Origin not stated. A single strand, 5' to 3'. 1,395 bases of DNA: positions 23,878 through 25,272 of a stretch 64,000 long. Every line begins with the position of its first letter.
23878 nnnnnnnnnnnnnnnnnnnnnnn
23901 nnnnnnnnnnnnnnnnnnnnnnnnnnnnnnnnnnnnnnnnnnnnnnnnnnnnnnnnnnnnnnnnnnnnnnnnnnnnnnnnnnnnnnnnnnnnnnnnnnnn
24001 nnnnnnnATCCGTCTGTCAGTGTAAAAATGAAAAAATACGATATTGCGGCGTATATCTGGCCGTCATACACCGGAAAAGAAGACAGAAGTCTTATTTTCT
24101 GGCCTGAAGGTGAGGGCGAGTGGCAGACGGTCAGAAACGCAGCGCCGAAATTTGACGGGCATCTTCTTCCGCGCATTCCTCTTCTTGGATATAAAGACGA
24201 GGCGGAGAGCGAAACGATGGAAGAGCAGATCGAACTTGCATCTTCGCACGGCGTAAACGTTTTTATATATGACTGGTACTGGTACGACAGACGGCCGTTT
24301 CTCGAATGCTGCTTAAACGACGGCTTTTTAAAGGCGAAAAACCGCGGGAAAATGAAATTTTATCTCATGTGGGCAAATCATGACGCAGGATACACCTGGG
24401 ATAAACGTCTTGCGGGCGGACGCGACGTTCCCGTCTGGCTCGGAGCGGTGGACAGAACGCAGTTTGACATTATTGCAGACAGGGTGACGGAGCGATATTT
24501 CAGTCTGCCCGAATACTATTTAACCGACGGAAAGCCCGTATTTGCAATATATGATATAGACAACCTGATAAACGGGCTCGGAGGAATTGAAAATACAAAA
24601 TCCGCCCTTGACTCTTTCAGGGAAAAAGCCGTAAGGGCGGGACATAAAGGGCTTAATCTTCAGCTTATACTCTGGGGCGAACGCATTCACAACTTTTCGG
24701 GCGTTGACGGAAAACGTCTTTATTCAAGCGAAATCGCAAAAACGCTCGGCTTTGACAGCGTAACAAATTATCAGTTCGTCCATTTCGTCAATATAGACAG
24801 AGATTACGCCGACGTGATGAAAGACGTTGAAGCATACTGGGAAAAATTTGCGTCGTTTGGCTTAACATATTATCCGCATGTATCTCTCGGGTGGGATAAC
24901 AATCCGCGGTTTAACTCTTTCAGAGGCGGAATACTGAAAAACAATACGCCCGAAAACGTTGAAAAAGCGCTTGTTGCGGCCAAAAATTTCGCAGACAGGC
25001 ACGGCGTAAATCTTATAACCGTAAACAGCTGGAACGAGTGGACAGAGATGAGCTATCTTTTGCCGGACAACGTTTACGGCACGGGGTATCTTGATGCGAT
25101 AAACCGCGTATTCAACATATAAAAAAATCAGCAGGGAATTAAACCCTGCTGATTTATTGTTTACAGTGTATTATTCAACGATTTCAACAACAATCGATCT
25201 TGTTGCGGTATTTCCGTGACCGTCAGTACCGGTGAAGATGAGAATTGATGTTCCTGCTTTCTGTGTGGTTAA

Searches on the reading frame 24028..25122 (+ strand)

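Call 41: search_protein_families(library=pfam, proteins=[window:24028-25122:+], max_evalue=0.001)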
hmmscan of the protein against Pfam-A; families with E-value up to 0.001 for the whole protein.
window:24028-25122:+ (364 aa): 1 family
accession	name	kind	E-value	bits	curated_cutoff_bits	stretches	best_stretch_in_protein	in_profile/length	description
PF14307.12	Glyco_tran_WbsX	-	1.4e-46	160.1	25.1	1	24-358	18-350/350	Glycosyltransferase WbsX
